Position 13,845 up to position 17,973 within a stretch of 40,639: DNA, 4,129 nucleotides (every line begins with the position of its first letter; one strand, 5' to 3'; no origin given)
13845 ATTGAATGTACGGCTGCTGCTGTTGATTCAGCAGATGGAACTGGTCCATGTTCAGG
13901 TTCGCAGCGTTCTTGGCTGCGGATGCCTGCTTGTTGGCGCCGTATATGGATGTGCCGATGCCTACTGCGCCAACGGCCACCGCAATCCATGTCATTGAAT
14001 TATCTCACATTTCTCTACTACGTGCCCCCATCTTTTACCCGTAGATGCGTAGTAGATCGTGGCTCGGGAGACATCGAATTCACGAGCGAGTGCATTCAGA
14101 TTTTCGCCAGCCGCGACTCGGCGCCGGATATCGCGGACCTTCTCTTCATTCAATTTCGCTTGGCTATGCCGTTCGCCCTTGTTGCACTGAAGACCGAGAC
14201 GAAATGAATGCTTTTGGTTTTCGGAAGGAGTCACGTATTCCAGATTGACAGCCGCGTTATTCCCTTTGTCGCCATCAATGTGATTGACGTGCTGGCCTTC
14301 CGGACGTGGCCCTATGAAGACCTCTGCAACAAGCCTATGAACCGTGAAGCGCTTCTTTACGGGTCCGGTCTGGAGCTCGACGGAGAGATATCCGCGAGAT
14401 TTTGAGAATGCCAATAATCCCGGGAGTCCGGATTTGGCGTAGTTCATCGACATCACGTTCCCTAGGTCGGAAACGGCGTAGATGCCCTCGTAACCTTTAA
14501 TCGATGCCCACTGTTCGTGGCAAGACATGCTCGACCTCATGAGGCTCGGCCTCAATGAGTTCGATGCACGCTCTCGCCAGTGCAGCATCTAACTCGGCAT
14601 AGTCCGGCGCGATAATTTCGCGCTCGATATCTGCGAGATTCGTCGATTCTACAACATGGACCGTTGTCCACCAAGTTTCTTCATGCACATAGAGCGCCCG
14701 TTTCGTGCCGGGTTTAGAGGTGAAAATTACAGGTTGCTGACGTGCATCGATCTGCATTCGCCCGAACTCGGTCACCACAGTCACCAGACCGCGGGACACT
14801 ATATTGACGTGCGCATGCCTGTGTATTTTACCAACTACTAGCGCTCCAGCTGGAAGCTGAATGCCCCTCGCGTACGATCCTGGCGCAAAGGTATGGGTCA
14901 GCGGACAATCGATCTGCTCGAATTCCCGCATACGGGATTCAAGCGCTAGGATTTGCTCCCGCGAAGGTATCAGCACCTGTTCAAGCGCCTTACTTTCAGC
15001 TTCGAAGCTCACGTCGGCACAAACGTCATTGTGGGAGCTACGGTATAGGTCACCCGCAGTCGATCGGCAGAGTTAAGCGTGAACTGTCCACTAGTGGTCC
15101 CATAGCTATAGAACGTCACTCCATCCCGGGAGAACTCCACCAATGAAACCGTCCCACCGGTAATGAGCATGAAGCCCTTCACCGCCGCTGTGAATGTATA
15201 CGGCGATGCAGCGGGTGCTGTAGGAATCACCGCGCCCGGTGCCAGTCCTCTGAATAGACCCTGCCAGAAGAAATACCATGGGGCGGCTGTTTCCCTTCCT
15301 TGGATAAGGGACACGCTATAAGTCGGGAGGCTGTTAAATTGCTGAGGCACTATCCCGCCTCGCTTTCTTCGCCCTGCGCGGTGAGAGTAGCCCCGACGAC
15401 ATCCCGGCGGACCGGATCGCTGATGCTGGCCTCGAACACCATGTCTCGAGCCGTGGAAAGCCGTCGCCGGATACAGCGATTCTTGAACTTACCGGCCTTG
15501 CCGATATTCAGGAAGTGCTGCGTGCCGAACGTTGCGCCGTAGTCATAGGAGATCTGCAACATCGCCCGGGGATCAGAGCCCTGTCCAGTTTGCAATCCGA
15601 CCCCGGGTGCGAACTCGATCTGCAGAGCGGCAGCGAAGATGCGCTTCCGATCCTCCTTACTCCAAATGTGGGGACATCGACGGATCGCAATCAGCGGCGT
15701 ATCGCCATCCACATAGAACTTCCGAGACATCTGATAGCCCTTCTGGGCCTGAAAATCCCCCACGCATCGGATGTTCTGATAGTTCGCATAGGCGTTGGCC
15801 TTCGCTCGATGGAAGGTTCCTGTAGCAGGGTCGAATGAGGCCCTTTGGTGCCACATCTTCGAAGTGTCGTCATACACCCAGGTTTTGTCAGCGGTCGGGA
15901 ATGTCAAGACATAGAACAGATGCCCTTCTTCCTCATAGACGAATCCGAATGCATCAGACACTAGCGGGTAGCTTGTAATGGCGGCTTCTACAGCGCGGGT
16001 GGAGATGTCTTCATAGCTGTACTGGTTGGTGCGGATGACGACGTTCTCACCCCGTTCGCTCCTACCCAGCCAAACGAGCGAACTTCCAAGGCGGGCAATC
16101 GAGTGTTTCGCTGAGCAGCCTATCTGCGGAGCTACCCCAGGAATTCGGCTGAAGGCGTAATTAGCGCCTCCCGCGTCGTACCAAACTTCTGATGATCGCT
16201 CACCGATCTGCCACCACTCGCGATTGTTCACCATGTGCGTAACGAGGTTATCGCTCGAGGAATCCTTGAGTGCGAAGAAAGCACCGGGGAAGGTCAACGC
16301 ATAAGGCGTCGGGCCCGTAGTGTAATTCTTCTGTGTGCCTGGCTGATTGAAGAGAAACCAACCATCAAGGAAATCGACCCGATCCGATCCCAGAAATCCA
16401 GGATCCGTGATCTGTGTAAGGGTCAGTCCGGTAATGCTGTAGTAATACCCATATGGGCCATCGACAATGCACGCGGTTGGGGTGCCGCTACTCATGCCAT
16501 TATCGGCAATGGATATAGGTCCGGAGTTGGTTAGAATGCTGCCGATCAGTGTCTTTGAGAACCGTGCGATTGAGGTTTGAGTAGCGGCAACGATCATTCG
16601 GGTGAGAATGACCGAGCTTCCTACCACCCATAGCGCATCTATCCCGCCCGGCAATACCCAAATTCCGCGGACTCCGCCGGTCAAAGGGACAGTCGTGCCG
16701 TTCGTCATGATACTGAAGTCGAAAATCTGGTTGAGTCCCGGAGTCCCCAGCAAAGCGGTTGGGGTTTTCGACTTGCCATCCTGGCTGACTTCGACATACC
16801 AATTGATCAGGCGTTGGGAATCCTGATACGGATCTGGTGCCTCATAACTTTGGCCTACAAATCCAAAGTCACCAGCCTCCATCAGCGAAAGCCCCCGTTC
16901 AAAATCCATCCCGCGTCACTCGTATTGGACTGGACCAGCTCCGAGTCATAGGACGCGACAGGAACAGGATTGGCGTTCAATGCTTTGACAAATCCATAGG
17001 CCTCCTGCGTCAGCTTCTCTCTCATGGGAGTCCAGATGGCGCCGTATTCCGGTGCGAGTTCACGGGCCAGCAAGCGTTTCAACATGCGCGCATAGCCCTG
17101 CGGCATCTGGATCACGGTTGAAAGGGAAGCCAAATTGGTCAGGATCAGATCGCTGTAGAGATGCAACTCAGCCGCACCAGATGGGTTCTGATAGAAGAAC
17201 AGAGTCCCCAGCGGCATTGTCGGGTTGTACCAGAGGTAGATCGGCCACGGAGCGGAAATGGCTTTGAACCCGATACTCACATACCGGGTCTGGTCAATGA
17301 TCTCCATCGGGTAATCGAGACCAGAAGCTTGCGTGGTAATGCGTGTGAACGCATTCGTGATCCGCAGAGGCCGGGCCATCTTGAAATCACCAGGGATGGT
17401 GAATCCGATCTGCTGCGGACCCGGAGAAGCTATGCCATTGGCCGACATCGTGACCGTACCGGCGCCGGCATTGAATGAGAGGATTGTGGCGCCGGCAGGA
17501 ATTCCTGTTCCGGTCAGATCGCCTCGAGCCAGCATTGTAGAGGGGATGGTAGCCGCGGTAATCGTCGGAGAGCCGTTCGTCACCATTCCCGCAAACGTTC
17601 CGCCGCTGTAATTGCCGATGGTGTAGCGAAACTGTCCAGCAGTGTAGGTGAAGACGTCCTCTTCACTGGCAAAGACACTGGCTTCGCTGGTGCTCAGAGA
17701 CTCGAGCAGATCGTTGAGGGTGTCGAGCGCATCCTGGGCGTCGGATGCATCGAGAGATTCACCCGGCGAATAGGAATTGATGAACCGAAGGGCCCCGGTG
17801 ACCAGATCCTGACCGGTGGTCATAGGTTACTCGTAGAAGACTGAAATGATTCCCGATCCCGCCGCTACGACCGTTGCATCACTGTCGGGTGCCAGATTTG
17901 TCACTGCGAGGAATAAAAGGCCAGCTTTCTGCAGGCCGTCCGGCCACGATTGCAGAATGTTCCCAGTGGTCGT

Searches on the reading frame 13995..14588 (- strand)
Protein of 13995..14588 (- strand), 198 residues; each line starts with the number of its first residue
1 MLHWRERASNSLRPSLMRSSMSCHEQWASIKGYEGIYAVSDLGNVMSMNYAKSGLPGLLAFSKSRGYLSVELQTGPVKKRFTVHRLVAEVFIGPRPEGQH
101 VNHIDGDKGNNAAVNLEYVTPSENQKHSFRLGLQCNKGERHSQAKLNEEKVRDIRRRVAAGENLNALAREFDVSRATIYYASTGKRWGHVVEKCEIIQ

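Call 83: search_protein_families(library=pfam, proteins=[window:13995-14588:-], max_evalue=0.01)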
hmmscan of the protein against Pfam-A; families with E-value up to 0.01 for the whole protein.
window:13995-14588:- (198 aa): 5 families
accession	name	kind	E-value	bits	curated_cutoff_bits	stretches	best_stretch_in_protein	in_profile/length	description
PF13392.12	HNH_3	-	1.2e-13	50.9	24.8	1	83-125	3-45/46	HNH endonuclease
PF07463.16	NUMOD4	-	8.4e-09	36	23.4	1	25-72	1-48/49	NUMOD4 motif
PF02796.21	HTH_7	-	1.5e-06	28.7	23.8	1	145-179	5-39/45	Helix-turn-helix domain of resolvase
PF13936.12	HTH_38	-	0.00017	21.7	27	1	146-180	5-39/44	Helix-turn-helix domain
PF13518.12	HTH_28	-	0.0067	16.9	25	0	156-180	7-31/52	Helix-turn-helix domain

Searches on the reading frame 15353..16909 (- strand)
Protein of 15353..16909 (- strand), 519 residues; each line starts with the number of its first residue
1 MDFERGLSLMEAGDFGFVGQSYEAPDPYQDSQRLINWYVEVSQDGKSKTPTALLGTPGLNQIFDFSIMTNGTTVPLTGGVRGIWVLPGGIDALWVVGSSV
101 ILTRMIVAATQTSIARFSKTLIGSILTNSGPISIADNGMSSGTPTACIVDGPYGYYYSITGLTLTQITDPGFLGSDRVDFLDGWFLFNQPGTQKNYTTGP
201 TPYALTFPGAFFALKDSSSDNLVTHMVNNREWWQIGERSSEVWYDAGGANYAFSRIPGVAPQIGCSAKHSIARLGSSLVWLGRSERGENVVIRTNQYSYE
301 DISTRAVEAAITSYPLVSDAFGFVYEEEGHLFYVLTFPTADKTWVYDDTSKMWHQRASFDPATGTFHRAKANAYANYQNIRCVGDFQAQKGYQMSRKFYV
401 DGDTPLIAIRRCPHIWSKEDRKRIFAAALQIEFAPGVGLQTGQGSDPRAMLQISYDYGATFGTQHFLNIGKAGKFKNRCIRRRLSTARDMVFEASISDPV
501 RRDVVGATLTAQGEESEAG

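Call 30: search_protein_families(library=phrogs, proteins=[window:15353-16909:-], max_evalue=0.00001)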
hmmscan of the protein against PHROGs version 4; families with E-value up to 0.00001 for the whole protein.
window:15353-16909:- (519 aa): 2 families
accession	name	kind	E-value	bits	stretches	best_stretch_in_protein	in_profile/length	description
phrog_578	-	connector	1.3e-82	278.9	1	14-514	5-472/486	head closure Hc3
phrog_19101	-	unknown function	9.6e-06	25.2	0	446-512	525-591/595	-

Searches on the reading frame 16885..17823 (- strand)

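Call 30: search_protein_families(library=phrogs, proteins=[window:16885-17823:-], max_evalue=0.00001)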
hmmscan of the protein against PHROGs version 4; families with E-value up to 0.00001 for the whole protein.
window:16885-17823:- (313 aa): 1 family
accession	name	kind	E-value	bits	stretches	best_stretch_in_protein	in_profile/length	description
phrog_12985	-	unknown function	5.1e-34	119.1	1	3-296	3-224/238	-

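Call 83: search_protein_families(library=pfam, proteins=[window:16885-17823:-], max_evalue=0.01)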
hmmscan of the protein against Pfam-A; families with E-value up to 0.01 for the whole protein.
window:16885-17823:- (313 aa): 0 families
